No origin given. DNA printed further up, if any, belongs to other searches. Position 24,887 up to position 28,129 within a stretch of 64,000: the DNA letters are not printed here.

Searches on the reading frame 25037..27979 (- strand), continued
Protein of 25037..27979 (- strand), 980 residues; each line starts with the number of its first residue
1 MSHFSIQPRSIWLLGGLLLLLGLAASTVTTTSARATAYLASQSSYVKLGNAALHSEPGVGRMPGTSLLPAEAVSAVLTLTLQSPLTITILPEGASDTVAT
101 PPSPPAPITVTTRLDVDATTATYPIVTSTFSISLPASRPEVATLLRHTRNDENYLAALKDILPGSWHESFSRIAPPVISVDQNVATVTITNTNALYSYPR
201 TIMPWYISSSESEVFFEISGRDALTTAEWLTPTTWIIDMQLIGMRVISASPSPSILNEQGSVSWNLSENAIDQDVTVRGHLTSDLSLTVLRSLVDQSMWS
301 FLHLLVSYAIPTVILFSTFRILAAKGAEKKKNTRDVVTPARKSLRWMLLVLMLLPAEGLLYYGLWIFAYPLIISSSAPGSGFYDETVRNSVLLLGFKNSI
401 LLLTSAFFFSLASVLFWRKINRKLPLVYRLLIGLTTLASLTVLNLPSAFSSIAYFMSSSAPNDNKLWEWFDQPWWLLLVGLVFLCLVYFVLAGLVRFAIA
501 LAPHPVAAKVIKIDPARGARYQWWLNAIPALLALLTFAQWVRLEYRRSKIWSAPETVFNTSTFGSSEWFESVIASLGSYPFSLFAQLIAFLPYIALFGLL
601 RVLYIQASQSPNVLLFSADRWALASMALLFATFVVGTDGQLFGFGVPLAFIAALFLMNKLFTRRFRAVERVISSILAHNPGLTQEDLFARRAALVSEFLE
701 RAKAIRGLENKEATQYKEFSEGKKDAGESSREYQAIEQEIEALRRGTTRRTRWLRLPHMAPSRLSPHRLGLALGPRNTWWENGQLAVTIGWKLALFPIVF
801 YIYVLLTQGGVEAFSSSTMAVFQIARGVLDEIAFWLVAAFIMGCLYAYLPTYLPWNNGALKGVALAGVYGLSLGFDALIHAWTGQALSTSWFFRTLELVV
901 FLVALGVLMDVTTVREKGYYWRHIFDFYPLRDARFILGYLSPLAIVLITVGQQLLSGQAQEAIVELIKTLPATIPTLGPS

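Call 85: get_annotated_region(hit=H14, flank=8000)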
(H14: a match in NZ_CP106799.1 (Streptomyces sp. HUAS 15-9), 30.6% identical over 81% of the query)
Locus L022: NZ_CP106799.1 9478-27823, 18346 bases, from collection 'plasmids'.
description: Streptomyces sp. HUAS 15-9 plasmid punmamed2, complete sequence
organism: Streptomyces sp. HUAS 15-9 (NCBI taxid 2981136)
taxonomy: Bacteria; Actinomycetota; Actinomycetes; Kitasatosporales; Streptomycetaceae; Streptomyces; Streptomyces sp. HUAS 15-9
host: -; source: microorganism,rhizosphere soil; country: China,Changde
typing (MOB-suite, as given by PLSDB): non-mobilizable
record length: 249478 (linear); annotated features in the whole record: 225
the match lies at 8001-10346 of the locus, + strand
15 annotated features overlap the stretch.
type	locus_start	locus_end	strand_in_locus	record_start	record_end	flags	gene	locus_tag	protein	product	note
CDS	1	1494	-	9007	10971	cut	-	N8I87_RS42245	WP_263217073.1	FG-GAP-like repeat-containing protein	-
CDS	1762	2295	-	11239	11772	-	-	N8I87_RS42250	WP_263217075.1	DUF4232 domain-containing protein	-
CDS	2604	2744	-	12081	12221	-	-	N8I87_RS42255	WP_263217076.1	hypothetical protein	-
CDS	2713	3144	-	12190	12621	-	-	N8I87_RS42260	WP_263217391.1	flagellar motor protein MotB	-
CDS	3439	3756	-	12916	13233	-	-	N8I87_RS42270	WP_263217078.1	NIPSNAP family protein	-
CDS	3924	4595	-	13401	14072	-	-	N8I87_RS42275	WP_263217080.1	MBL fold metallo-hydrolase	-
CDS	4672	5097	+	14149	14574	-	-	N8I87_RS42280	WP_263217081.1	MarR family transcriptional regulator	GO:0006355 - regulation of DNA-templated transcription [Evidence IEA]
CDS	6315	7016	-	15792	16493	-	-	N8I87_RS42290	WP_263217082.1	DUF4232 domain-containing protein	-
CDS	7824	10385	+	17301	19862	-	-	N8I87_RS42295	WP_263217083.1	DUF6185 family protein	-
CDS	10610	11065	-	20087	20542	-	-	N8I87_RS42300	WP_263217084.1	hypothetical protein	-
CDS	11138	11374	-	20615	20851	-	-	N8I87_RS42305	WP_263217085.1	hypothetical protein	-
CDS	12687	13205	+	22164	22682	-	-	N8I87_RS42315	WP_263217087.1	RICIN domain-containing protein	-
CDS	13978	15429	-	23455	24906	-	-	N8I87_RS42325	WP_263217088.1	nitronate monooxygenase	-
CDS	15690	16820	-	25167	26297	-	cobT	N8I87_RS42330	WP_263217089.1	nicotinate-nucleotide--dimethylbenzimidazole phosphoribosyltransferase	GO:0009236 - cobalamin biosynthetic process [Evidence IEA]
CDS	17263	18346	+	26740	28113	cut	-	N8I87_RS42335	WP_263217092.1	FAD-binding oxidoreductase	-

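Call 95: find_encoding_contigs(protein=P0039, flank=8000, max_places=4)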
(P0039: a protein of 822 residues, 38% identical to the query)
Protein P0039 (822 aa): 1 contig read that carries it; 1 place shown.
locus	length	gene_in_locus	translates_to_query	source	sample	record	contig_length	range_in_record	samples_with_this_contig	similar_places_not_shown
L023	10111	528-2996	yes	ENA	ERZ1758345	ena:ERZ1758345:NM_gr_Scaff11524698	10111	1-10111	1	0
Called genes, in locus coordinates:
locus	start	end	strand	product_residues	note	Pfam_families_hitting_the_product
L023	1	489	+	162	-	?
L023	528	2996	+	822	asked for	PF19683:DUF6185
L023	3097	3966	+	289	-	-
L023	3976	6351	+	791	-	PF00732:GMC_oxred_N, PF01266:DAO (faint), PF13450:NAD_binding_8 (faint), PF05199:GMC_oxred_C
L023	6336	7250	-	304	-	PF00753:Lactamase_B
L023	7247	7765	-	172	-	PF10604:Polyketide_cyc2 (weak)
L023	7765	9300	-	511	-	PF01734:Patatin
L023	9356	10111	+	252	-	?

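Call 96: find_encoding_contigs(protein=P0055, flank=8000, max_places=4)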
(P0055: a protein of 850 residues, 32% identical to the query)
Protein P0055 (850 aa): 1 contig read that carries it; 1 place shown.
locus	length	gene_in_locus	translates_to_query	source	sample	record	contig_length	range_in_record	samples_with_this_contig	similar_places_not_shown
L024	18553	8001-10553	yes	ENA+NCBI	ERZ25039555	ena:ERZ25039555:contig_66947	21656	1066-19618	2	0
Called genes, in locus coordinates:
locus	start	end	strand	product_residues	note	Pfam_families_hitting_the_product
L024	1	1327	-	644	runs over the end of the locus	PF13727:CoA_binding_3, PF01073:3Beta_HSD (weak), PF01370:Epimerase, PF02719:Polysacc_synt_2, PF04321:RmlD_sub_bind, PF16363:GDP_Man_Dehyd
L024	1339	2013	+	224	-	PF09335:VTT_dom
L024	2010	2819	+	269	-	PF02673:BacA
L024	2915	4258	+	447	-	PF02661:Fic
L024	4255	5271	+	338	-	PF00586:AIRS, PF02769:AIRS_C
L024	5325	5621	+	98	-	PF03551:PadR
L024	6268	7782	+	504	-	PF00069:Pkinase, PF01636:APH (weak), PF03109:ABC1 (faint), PF07714:PK_Tyr_Ser-Thr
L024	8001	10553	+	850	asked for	PF19683:DUF6185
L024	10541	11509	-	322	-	PF01820:Dala_Dala_lig_N, PF02222:ATP-grasp (weak), PF07478:Dala_Dala_lig_C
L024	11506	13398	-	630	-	PF00069:Pkinase, PF01636:APH (faint), PF07714:PK_Tyr_Ser-Thr, PF03793:PASTA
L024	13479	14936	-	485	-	PF21922:PBP_dimer_2, PF00905:Transpeptidase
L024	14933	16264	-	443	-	PF01098:FTSW_RODA_SPOVE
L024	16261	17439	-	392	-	PF13672:PP2C_2, PF00481:PP2C, PF07228:SpoIIE (weak)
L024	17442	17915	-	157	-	PF16697:Yop-YscD_cpl, PF00498:FHA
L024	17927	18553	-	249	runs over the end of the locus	PF12401:FhaA_N, PF16697:Yop-YscD_cpl, PF00498:FHA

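Call 107: search_protein_families(library=pfam, alignment_id=A1, max_evalue=1)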
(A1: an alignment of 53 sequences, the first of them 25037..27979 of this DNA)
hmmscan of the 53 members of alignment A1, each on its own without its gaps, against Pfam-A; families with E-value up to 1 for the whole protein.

A. member 1, window:25037-27979:- (980 aa): 1 family
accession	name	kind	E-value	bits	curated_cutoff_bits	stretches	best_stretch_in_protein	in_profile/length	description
PF19683.4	DUF6185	-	4.3e-36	124.9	25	1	109-955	14-818/825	Family of unknown function (DUF6185)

B. families by the number of members that match (of 53 scanned): 29 families (the first 25 are shown)
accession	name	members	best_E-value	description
PF19683.4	DUF6185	51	8e-42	Family of unknown function (DUF6185)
PF05120.17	GvpG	2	0.1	Gas vesicle protein G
PF03699.18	UPF0182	2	0.13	Uncharacterised protein family (UPF0182)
PF14041.11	Lipoprotein_21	1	5.8e-06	LppP/LprE lipoprotein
PF07099.16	DUF1361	1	0.00055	Protein of unknown function (DUF1361)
PF15012.11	DUF4519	1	0.003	Domain of unknown function (DUF4519)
PF10277.15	Frag1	1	0.0071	Frag1/DRAM/Sfk1 family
PF11998.13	DUF3493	1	0.013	Low psii accumulation1 / Rep27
PF20570.3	DUF6779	1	0.022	Domain of unknown function (DUF6779)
PF12277.13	DUF3618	1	0.023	Protein of unknown function (DUF3618)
PF01988.24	VIT1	1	0.026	VIT family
PF05767.17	Pox_A14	1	0.029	Poxvirus virion envelope protein A14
PF24358.1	ABCC10_N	1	0.054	ABCC10 N-terminal domain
PF07439.16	DUF1515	1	0.085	Protein of unknown function (DUF1515)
PF23933.1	DUF7269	1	0.12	Family of unknown function (DUF7269)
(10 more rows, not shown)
